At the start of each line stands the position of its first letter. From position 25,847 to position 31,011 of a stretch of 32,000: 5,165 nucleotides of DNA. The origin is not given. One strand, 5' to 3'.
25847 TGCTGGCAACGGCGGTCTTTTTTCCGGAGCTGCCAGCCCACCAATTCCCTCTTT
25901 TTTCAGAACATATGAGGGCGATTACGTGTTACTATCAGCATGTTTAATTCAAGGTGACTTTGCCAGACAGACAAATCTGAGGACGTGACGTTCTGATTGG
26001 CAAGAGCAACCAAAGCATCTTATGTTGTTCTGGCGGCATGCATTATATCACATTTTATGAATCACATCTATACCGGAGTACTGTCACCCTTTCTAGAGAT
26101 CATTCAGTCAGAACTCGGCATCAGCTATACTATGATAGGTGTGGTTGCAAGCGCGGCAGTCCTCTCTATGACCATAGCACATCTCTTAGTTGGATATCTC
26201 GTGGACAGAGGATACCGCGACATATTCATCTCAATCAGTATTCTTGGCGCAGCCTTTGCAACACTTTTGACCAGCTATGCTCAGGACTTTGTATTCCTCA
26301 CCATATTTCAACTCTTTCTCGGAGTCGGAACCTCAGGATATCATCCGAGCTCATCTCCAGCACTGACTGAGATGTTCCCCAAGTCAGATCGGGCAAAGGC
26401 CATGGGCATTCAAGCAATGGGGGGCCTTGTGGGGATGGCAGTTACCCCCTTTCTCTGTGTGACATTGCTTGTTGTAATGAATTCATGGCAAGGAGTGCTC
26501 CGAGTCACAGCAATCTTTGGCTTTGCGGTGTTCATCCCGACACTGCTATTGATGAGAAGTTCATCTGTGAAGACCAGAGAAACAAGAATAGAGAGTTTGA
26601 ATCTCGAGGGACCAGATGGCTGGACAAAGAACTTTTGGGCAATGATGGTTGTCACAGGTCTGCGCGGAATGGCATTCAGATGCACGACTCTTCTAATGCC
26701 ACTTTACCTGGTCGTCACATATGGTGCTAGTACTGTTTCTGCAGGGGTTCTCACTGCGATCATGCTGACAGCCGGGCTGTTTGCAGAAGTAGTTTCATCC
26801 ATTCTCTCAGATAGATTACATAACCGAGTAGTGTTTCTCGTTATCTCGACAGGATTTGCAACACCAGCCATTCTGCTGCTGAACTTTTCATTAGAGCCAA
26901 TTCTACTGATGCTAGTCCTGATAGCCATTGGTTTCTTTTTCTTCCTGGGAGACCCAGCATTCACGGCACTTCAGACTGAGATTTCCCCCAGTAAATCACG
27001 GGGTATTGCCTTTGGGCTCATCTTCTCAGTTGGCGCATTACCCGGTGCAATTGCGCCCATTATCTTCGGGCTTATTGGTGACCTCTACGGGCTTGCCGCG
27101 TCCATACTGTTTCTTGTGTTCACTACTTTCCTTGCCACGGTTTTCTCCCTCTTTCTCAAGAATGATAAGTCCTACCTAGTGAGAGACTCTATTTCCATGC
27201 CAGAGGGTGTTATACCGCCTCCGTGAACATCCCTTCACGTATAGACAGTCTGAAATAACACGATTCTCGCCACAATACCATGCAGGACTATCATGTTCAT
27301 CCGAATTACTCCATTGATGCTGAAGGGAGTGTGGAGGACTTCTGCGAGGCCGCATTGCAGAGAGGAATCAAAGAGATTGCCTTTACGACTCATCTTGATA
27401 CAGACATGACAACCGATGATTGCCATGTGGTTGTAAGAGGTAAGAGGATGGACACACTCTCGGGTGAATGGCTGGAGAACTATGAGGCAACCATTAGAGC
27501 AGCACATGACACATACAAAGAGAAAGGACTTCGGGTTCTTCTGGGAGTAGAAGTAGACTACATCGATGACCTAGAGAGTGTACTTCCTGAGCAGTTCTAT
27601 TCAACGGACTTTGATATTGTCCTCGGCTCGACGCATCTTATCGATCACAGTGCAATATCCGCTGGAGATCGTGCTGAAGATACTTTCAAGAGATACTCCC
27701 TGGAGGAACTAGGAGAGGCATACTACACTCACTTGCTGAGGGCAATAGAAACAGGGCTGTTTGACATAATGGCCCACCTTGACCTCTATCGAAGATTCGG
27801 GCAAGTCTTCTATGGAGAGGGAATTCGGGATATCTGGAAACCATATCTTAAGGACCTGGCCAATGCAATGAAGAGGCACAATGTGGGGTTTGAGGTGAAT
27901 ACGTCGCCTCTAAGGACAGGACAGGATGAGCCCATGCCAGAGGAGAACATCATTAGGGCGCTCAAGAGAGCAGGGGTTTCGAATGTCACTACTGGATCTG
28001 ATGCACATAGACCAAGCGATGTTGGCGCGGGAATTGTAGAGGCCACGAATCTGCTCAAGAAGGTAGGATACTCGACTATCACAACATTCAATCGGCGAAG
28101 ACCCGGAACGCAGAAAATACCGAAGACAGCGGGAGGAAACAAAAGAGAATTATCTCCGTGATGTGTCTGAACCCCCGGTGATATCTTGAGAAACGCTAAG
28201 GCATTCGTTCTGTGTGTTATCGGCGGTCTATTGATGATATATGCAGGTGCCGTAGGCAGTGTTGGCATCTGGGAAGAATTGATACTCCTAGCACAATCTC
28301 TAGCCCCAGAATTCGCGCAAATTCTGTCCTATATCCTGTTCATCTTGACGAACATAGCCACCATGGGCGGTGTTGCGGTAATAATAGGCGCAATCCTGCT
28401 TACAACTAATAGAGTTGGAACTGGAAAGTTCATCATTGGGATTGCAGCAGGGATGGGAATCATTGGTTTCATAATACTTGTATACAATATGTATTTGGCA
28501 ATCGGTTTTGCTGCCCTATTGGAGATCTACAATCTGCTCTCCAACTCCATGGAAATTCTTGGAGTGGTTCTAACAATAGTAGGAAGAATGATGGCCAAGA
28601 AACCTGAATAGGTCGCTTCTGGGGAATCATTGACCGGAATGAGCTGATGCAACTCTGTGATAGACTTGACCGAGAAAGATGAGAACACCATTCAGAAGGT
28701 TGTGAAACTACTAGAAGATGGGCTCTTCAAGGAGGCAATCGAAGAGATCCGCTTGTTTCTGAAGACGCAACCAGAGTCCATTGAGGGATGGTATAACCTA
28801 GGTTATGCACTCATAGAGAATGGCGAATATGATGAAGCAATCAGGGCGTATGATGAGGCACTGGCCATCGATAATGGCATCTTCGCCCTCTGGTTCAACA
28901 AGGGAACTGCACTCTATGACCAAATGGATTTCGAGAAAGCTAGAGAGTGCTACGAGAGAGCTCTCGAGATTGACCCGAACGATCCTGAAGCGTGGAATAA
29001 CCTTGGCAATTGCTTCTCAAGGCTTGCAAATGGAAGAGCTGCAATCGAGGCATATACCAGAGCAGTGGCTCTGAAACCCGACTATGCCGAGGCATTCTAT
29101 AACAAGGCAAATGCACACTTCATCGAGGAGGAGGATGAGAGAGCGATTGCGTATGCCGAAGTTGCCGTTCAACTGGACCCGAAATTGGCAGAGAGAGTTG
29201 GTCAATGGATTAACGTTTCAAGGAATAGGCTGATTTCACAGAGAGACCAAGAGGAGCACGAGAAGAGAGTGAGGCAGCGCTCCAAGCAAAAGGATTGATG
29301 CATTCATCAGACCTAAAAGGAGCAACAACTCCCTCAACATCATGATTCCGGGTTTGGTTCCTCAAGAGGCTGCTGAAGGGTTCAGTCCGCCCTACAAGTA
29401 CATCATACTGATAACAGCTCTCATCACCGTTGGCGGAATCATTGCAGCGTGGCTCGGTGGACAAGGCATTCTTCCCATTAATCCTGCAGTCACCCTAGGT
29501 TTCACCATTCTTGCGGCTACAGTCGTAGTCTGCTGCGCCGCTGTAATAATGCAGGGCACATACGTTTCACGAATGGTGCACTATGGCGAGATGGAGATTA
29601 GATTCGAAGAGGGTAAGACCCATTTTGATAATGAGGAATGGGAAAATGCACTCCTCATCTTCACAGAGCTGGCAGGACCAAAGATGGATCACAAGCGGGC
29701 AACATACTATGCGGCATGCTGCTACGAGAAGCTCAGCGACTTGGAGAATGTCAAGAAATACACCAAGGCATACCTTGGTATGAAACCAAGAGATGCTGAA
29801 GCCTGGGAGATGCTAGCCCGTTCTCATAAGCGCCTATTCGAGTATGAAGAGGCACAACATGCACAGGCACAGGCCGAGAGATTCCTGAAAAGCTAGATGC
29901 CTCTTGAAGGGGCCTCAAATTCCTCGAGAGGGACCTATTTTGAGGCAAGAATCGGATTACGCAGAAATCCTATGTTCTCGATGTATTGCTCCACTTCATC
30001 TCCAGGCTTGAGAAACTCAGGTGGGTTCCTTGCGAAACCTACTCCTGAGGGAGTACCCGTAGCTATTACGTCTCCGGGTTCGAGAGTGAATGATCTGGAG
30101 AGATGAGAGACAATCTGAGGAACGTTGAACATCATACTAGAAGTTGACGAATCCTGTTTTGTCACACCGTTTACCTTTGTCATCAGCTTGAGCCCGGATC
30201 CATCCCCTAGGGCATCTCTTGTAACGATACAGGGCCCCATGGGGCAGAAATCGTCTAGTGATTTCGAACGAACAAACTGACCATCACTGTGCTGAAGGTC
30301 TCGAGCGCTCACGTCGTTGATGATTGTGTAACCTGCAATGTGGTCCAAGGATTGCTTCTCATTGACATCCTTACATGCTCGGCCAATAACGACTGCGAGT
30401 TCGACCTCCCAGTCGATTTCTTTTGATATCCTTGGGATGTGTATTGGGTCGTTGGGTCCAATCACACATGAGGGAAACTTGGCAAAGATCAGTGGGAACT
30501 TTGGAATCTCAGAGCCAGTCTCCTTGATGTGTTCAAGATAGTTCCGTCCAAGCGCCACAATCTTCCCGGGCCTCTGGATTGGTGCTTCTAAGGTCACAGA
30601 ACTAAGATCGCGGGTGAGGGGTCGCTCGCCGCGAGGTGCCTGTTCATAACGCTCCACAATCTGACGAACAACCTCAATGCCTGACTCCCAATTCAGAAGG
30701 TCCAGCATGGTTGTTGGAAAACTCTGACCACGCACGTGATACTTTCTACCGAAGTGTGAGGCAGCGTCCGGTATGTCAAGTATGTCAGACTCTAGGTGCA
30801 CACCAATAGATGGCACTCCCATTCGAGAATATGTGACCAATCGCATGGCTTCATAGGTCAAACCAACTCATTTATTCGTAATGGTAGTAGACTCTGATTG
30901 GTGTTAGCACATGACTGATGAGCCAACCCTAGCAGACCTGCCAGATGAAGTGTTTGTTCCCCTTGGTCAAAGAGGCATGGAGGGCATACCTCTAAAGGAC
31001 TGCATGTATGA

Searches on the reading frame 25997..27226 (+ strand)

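Call 49: search_protein_families(library=pfam, proteins=[window:25997-27226:+], max_evalue=0.001)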
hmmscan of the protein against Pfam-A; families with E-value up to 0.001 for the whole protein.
window:25997-27226:+ (409 aa): 3 families
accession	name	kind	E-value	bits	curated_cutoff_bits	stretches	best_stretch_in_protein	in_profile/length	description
PF07690.21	MFS_1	-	1.9e-58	198.5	33.4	2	16-354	2-347/347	Major Facilitator Superfamily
PF12832.13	MFS_1_like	-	1.4e-06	28.1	25.2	1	14-140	216-343/373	MFS_1 like family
PF00083.30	Sugar_tr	-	1.2e-05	24.8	22.3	0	243-338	42-139/452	Sugar (and other) transporter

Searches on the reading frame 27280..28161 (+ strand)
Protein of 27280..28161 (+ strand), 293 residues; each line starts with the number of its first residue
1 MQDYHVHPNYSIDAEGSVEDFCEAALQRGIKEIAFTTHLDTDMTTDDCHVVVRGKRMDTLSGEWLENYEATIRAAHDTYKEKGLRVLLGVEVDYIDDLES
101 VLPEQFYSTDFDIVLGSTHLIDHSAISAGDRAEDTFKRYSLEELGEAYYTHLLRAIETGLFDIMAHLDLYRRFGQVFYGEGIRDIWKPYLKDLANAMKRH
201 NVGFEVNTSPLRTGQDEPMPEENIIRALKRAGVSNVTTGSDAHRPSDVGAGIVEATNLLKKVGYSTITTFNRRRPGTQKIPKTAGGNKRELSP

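Call 49: search_protein_families(library=pfam, proteins=[window:27280-28161:+], max_evalue=0.001)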
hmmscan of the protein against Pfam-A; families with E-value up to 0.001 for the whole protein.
window:27280-28161:+ (293 aa): 1 family
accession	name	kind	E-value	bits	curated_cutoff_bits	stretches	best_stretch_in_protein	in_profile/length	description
PF02811.25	PHP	-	2e-20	74.2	26.4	1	3-209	1-164/164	PHP domain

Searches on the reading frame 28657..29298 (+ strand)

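Call 49: search_protein_families(library=pfam, proteins=[window:28657-29298:+], max_evalue=0.001)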
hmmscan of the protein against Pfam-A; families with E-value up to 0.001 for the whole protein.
window:28657-29298:+ (213 aa): 20 families
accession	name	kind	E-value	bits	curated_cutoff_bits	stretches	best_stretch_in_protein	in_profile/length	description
PF00515.34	TPR_1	-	2.1e-34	116.3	27.8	3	78-109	3-34/34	Tetratricopeptide repeat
PF07719.23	TPR_2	-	2e-31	105.9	27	4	43-73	2-32/34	Tetratricopeptide repeat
PF13414.12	TPR_11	-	2.6e-27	94.7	26.8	3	83-120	1-38/42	TPR repeat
PF13432.12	TPR_16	-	2e-26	92.5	32.7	3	18-73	7-62/65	Tetratricopeptide repeat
PF13181.12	TPR_8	-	2.5e-26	90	25.7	3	78-109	3-34/34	Tetratricopeptide repeat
PF13431.12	TPR_17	-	1.5e-24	84.6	24.4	2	98-123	1-26/34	Tetratricopeptide repeat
PF13428.12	TPR_14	-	1.9e-21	74.8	23.5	2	77-118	2-43/44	Tetratricopeptide repeat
PF14559.12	TPR_19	-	1.6e-20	73.6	25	3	52-114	1-63/68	Tetratricopeptide repeat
PF13424.12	TPR_12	-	1.1e-16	61.2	30.1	2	76-140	3-75/77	Tetratricopeptide repeat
PF13371.12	TPR_9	-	3.1e-14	53.2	35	1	89-144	8-63/73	Tetratricopeptide repeat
PF23914.1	TPR_CcmH_CycH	-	1.5e-13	51.3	42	2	102-161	42-101/158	Cytochrome c-type biogenesis protein H TPR domain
PF13176.12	TPR_7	-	1.7e-13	49.9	27.9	1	45-72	2-29/36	Tetratricopeptide repeat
PF01239.28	PPTA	-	8.6e-10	38.2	29.5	1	93-123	2-32/32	Protein prenyltransferase alpha subunit repeat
PF13174.12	TPR_6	-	1e-08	35.7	26.3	0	45-68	3-26/33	Tetratricopeptide repeat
PF12895.13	ANAPC3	-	2.9e-08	34.3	27.2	0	18-67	33-81/82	Anaphase-promoting complex, cyclosome, subunit 3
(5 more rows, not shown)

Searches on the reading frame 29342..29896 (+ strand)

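Call 49: search_protein_families(library=pfam, proteins=[window:29342-29896:+], max_evalue=0.001)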
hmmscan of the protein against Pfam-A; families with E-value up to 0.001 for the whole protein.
window:29342-29896:+ (184 aa): 1 family
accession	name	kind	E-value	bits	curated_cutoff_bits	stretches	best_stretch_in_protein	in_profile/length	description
PF12895.13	ANAPC3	-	0.00016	22.4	27.2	0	96-173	1-77/82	Anaphase-promoting complex, cyclosome, subunit 3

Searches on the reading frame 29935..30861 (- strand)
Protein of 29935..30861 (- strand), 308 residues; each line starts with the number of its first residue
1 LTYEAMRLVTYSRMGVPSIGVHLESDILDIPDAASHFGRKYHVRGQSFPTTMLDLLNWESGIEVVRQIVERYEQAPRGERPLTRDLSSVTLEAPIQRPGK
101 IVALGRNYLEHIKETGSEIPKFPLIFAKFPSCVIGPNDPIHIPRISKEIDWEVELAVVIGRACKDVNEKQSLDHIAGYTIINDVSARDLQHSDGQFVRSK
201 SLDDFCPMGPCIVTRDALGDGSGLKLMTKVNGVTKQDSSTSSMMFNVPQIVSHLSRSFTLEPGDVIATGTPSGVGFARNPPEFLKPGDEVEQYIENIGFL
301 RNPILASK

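Call 49: search_protein_families(library=pfam, proteins=[window:29935-30861:-], max_evalue=0.001)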
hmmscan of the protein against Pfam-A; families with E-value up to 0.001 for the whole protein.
window:29935-30861:- (308 aa): 1 family
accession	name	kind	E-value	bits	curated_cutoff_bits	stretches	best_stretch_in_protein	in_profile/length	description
PF01557.24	FAA_hydrolase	-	3.3e-76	256.1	23.9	1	100-304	1-213/214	Fumarylacetoacetate (FAA) hydrolase C-terminal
